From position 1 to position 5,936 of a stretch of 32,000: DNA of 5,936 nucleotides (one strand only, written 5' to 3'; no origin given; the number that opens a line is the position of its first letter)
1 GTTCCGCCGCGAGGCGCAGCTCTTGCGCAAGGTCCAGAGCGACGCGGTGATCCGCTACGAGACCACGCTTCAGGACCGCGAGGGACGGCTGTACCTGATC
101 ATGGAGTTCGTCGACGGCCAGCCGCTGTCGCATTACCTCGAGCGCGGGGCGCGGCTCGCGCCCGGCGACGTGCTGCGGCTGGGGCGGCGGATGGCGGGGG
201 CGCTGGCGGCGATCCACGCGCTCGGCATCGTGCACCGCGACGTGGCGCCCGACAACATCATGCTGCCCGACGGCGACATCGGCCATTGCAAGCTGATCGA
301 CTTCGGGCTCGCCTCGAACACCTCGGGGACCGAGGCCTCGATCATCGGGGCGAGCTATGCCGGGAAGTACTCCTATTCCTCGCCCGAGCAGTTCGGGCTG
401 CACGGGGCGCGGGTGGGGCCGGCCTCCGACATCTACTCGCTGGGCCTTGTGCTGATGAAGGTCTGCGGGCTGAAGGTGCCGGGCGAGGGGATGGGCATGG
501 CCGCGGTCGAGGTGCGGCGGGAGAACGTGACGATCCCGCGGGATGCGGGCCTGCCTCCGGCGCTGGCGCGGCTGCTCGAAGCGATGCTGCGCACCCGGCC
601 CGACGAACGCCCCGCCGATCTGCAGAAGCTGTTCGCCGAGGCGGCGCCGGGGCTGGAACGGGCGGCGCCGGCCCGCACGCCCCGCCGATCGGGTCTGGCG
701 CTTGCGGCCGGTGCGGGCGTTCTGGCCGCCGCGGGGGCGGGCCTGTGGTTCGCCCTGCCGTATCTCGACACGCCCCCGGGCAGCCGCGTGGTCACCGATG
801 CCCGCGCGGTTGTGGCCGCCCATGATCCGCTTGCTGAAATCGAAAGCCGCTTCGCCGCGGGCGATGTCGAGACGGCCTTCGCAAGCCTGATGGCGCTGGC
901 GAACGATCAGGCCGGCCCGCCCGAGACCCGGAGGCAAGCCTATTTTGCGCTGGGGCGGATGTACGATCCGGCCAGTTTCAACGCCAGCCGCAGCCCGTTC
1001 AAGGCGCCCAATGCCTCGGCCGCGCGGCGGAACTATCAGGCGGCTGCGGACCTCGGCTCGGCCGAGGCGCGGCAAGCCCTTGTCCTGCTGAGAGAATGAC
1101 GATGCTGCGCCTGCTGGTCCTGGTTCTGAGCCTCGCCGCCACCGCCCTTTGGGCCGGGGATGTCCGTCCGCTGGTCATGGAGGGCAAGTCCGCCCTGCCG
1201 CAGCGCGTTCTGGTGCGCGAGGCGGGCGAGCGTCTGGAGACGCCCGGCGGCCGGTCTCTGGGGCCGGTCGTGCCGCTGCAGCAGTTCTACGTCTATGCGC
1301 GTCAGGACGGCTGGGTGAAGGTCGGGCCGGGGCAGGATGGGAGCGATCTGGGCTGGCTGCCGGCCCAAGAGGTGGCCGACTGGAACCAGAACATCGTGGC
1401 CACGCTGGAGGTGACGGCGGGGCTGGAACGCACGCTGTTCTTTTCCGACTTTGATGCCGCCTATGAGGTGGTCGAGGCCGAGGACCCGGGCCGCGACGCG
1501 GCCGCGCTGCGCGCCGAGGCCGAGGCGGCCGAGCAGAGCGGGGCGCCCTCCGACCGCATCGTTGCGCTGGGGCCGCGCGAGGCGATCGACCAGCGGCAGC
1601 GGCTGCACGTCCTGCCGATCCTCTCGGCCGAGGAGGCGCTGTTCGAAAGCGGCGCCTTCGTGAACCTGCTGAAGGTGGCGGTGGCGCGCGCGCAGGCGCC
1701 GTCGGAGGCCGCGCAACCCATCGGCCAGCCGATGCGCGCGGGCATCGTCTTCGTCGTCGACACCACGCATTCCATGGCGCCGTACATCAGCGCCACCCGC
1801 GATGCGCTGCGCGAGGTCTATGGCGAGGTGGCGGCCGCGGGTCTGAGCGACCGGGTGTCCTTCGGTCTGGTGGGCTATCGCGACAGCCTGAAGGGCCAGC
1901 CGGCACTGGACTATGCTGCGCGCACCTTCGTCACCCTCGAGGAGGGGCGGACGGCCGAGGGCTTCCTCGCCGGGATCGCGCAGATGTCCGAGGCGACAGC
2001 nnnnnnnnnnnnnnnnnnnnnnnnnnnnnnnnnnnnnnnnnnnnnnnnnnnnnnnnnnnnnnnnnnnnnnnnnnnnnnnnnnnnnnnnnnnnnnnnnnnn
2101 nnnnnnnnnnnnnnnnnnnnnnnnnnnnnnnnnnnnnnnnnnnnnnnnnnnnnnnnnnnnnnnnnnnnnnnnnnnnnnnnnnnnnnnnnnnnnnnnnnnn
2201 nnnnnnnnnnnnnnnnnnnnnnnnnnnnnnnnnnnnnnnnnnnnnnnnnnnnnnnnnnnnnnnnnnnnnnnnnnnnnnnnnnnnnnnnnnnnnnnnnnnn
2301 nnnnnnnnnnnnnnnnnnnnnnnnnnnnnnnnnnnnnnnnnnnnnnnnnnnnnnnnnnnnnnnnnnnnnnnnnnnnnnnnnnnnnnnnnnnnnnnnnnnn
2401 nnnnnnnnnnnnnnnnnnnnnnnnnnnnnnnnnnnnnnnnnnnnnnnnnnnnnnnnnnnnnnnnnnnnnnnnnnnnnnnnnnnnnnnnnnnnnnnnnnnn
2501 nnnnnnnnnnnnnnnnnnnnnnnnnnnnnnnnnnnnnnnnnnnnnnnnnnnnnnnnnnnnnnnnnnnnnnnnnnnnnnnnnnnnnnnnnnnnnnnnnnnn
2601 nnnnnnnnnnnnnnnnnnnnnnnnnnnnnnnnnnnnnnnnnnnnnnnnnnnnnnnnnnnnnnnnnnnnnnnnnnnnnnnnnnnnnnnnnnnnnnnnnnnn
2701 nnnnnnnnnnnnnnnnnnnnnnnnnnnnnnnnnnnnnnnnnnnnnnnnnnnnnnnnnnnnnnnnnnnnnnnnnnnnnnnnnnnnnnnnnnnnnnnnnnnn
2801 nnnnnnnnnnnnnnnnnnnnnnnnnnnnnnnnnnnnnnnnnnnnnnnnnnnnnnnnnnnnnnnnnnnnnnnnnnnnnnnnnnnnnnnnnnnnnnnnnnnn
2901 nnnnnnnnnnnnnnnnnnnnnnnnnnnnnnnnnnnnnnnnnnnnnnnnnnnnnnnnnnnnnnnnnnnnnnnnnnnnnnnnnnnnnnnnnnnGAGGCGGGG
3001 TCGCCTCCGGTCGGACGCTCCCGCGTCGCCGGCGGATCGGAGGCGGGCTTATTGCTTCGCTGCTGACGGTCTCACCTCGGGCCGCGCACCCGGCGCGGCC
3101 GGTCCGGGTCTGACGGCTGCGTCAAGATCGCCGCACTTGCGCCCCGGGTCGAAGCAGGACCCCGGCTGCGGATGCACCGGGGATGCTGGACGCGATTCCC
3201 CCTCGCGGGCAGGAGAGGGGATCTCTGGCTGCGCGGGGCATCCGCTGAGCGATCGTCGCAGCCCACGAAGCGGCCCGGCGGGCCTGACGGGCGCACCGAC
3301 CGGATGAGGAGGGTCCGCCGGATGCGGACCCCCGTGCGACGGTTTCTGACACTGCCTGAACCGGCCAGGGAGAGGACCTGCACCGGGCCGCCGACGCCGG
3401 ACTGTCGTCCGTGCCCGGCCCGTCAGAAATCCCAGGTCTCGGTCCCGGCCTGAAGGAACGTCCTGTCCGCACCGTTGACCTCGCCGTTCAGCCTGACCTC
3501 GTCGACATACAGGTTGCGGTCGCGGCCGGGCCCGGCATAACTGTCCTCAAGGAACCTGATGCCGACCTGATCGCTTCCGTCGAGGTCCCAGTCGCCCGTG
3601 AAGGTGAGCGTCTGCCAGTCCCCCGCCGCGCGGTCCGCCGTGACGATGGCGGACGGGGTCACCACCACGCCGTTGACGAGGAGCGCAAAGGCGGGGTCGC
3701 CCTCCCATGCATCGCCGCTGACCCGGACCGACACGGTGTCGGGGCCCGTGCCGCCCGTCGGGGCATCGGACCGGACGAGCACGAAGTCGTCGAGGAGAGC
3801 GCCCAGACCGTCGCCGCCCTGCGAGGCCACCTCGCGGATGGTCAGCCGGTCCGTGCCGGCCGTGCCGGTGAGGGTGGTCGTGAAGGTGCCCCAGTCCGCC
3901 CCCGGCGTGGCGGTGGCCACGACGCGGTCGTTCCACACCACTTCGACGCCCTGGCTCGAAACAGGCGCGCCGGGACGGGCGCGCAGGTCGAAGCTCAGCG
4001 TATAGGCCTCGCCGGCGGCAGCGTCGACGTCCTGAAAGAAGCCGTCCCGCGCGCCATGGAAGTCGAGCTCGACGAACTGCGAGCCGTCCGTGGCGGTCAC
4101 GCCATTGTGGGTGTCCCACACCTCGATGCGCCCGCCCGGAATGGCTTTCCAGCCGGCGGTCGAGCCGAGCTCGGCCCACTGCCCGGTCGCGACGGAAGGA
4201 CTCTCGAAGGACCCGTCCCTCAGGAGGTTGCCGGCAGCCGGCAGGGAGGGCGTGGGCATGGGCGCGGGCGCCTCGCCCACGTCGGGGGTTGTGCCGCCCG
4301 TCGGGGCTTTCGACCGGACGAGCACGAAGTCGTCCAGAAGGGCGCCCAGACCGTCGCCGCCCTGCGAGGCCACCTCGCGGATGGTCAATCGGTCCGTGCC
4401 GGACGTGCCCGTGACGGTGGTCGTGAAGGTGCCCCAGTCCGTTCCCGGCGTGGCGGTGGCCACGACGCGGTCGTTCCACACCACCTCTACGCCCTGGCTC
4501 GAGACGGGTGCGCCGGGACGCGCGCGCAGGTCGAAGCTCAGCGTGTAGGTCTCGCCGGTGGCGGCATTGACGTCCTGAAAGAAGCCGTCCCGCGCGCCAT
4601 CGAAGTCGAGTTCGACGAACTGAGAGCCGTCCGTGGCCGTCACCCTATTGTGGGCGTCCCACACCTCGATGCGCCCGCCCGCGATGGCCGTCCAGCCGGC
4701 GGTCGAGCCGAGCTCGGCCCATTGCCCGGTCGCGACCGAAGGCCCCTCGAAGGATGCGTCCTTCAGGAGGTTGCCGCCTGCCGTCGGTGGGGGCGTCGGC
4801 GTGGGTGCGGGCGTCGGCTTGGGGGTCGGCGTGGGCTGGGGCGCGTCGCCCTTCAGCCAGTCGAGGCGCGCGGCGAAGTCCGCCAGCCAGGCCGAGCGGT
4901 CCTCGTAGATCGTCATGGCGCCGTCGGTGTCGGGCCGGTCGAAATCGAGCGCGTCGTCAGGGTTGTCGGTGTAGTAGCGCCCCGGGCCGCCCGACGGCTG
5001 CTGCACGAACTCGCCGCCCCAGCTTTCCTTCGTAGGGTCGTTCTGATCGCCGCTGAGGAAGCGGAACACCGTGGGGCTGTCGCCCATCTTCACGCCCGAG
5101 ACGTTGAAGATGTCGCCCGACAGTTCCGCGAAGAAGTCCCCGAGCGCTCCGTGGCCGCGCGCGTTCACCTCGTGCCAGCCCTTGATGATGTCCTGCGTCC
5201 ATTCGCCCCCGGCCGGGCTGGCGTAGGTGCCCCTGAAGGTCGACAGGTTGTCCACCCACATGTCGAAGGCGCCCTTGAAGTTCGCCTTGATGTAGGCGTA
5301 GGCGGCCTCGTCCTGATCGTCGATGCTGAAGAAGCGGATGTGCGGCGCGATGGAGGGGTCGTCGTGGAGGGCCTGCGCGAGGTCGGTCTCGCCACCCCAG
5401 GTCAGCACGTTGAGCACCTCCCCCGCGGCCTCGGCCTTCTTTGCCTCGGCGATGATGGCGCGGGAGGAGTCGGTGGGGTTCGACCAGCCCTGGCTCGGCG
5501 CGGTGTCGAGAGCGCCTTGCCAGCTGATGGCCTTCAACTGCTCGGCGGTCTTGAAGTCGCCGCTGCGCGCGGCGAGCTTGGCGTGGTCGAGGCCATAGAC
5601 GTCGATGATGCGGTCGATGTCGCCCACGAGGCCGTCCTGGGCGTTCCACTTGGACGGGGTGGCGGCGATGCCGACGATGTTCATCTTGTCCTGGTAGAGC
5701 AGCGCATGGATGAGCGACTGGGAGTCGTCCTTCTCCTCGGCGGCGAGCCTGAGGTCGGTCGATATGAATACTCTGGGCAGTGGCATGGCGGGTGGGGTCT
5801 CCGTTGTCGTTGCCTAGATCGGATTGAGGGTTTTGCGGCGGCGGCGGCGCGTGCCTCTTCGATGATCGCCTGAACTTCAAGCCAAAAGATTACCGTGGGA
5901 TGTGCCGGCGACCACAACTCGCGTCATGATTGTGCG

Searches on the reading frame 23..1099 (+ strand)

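Call 21: search_protein_families(library=pfam, proteins=[window:23-1099:+], max_evalue=0.001)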
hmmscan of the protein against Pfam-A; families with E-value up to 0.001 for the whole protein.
window:23-1099:+ (358 aa): 3 families
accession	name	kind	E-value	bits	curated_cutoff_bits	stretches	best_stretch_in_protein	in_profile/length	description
PF00069.31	Pkinase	-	6.4e-29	101.6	31.7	1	1-198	52-253/263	Protein kinase domain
PF07714.23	PK_Tyr_Ser-Thr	-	8e-20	71.7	23.1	1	1-198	55-250/258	Protein tyrosine and serine/threonine kinase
PF01636.29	APH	-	1.3e-05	25.5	23.2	1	13-67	61-110/239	Phosphotransferase enzyme family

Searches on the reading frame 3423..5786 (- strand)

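Call 21: search_protein_families(library=pfam, proteins=[window:3423-5786:-], max_evalue=0.001)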
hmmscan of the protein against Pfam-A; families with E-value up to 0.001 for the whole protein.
window:3423-5786:- (787 aa): 5 families
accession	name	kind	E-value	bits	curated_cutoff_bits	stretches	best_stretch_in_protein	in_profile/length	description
PF07632.16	Sde182_NH-like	-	2.3e-44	152.4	26.8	1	5-260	1-268/268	Cellulose-binding Sde182, nucleoside hydrolase-like domain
PF16841.11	CBM60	-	5e-29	101.1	28.2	1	684-775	1-85/91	Ca-dependent carbohydrate-binding module xylan-binding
PF22825.2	HpiC1-like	-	2.5e-08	34.6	27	0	342-457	6-135/174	HpiC1 cyclase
PF04862.18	DUF642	-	1.7e-05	25.1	27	0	520-668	1-154/157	Protein of unknown function (DUF642)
PF14930.12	Qn_am_d_aII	-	0.00049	20.7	27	0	406-438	26-58/107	Quinohemoprotein amine dehydrogenase, alpha subunit domain II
